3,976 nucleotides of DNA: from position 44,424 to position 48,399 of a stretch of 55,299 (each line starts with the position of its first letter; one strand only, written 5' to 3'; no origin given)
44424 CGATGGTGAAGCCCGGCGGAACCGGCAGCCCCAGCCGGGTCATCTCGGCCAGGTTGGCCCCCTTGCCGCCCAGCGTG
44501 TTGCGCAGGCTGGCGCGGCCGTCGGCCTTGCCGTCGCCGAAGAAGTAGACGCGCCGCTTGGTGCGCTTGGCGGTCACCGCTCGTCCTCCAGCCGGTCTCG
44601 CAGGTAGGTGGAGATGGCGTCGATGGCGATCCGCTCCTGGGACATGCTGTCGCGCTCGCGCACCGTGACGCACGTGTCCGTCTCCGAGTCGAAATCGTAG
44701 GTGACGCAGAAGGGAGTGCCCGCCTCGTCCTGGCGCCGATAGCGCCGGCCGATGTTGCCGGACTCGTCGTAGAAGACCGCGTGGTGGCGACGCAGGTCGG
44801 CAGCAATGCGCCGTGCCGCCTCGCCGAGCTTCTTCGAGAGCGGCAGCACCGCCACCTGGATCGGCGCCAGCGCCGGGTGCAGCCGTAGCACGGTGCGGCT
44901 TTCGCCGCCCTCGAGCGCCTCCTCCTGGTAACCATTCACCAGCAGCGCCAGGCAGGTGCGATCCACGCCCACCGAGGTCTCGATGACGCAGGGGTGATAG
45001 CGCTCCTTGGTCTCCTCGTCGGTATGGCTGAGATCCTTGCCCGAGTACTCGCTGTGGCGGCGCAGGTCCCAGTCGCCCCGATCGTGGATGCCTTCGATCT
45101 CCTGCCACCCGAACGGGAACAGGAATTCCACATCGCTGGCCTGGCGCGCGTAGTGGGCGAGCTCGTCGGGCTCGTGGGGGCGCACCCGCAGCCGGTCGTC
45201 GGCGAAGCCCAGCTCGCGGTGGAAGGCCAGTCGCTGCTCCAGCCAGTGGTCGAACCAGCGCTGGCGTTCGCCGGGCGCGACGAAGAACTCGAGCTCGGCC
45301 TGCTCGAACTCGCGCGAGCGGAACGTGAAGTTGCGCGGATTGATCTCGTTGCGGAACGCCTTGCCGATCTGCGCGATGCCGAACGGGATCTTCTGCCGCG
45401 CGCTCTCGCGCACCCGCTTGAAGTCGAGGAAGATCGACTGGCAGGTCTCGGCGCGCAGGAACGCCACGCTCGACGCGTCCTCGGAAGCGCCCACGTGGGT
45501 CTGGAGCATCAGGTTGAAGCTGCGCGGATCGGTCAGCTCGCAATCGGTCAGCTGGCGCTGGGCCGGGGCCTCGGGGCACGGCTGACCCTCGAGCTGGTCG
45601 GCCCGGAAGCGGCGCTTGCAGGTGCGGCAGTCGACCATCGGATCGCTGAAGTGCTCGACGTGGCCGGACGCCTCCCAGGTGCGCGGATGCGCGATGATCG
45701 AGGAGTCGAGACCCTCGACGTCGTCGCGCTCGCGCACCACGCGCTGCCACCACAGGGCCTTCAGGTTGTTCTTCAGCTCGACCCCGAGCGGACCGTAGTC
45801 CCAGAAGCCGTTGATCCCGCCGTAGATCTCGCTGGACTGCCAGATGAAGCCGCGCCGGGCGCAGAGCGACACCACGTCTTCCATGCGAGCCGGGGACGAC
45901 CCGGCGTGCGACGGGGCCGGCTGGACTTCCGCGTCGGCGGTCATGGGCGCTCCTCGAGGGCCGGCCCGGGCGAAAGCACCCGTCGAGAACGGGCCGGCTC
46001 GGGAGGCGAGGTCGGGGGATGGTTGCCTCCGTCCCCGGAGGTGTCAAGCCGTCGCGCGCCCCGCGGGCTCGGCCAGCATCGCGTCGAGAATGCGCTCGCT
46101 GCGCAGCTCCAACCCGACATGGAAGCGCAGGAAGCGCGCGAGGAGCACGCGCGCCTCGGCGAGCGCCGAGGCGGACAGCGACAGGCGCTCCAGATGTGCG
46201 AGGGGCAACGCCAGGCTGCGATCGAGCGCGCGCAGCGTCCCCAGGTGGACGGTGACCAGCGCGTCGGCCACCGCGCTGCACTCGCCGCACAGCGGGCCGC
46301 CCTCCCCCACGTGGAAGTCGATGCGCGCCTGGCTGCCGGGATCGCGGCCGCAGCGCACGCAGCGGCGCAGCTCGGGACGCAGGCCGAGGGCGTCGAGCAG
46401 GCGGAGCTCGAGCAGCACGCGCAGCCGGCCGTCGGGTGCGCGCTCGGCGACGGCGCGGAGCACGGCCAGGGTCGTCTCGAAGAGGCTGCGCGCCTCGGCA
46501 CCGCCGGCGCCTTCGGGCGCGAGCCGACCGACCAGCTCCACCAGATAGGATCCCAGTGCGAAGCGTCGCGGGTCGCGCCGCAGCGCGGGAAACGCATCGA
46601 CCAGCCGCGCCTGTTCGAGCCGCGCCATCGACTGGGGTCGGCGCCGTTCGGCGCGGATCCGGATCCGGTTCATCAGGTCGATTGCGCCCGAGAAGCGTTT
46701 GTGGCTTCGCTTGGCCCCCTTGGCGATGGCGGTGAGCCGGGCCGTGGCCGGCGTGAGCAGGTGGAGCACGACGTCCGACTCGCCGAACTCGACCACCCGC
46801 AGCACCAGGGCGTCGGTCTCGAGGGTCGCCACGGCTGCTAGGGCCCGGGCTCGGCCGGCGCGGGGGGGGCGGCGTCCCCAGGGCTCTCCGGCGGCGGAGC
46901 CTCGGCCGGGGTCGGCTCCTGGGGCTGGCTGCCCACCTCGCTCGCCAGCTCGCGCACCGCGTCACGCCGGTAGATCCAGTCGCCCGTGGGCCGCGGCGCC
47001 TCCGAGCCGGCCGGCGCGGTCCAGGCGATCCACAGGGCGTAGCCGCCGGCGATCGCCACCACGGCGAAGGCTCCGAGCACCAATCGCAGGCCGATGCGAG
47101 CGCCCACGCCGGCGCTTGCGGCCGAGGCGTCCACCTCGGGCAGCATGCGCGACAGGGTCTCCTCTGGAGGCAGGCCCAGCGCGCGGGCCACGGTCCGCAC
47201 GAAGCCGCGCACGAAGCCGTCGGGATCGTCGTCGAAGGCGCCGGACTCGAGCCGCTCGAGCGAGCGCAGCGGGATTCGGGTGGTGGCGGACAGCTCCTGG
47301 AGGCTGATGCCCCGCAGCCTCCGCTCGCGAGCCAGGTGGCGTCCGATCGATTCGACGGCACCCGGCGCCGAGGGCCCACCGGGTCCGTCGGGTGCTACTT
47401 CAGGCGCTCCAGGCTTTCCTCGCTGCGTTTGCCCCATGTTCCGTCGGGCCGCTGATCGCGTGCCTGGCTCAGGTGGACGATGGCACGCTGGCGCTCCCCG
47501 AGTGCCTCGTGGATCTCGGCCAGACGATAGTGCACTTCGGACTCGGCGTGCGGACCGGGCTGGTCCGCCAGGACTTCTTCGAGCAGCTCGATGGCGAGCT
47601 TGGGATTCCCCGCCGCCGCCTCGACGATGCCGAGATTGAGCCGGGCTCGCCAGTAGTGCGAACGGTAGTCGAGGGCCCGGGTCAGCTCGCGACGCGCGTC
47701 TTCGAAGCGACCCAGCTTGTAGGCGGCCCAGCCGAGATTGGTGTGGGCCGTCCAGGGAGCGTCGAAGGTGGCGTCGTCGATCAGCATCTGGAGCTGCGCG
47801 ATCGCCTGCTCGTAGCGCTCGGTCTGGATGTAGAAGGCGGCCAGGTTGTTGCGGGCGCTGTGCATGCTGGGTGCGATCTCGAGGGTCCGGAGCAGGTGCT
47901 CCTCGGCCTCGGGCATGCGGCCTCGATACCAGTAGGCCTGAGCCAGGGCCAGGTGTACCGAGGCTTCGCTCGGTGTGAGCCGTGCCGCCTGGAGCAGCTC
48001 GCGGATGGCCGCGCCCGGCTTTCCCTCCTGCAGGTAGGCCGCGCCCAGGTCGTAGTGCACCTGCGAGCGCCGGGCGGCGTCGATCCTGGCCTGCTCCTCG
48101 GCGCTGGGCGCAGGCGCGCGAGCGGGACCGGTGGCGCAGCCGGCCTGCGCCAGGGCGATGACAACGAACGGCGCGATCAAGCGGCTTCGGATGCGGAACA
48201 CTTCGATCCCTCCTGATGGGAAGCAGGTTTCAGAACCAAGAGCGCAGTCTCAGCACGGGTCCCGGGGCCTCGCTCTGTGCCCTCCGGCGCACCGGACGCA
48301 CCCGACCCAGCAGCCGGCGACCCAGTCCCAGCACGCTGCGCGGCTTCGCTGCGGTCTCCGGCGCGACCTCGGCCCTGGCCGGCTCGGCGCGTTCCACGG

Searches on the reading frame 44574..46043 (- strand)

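Call 66: search_protein_families(library=pfam, proteins=[window:44574-46043:-], max_evalue=0.00001)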
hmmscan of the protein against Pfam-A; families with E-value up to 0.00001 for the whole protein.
window:44574-46043:- (489 aa): 2 families
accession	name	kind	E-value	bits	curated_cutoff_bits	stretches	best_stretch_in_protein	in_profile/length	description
PF03129.25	HGTP_anticodon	-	9.3e-20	71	21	1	396-483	1-93/94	Anticodon binding domain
PF00587.30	tRNA-synt_2b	-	2e-08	35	29.3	1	195-368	12-176/179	tRNA synthetase class II core domain (G, H, P, S and T)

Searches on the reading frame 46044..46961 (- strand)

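Call 66: search_protein_families(library=pfam, proteins=[window:46044-46961:-], max_evalue=0.00001)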
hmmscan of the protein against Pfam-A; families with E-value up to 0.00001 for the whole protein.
window:46044-46961:- (305 aa): 2 families
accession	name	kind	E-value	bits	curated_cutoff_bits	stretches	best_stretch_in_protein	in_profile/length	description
PF02565.21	RecO_C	-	1.3e-25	90.5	22.1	1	128-289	1-156/157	Recombination protein O C terminal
PF11967.14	RecO_N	-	6.3e-16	58.6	27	1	47-124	4-80/80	Recombination protein O N terminal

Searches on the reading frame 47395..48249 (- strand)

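Call 66: search_protein_families(library=pfam, proteins=[window:47395-48249:-], max_evalue=0.00001)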
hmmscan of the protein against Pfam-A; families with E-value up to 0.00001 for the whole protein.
window:47395-48249:- (284 aa): 17 families
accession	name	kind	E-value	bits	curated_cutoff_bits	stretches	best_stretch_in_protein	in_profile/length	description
PF07719.23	TPR_2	-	2.8e-28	96.1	27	0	167-195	2-30/34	Tetratricopeptide repeat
PF00515.34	TPR_1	-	3.7e-25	87.1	27.8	0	168-195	3-30/34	Tetratricopeptide repeat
PF14559.12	TPR_19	-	4.2e-23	81.9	25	3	178-234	3-60/68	Tetratricopeptide repeat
PF13432.12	TPR_16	-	5.8e-23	81.4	32.7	3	171-232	2-63/65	Tetratricopeptide repeat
PF13424.12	TPR_12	-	7.7e-22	77.7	30.1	2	130-194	3-73/77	Tetratricopeptide repeat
PF13428.12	TPR_14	-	1e-18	66.4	23.5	0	64-105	3-44/44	Tetratricopeptide repeat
PF13181.12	TPR_8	-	4.5e-18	64.3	25.7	0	168-196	3-31/34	Tetratricopeptide repeat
PF13414.12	TPR_11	-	4.6e-13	49.1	26.8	1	69-107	1-39/42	TPR repeat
PF13176.12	TPR_7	-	1.1e-12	47.4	27.9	0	99-127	2-30/36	Tetratricopeptide repeat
PF13174.12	TPR_6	-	1.9e-11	44.3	26.3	0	239-269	2-32/33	Tetratricopeptide repeat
PF07721.20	TPR_4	-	1.9e-11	43.9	27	0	168-189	3-24/26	Tetratricopeptide repeat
PF13374.12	TPR_10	-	6.3e-10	39.2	27.5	0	102-125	8-31/42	Tetratricopeptide repeat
PF13431.12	TPR_17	-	8.6e-10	38.6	24.4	0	119-151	2-34/34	Tetratricopeptide repeat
PF13371.12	TPR_9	-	2.1e-08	34.5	35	0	104-158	3-57/73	Tetratricopeptide repeat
PF14561.12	TPR_20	-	4.6e-08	33.7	25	0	80-124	6-50/90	Tetratricopeptide repeat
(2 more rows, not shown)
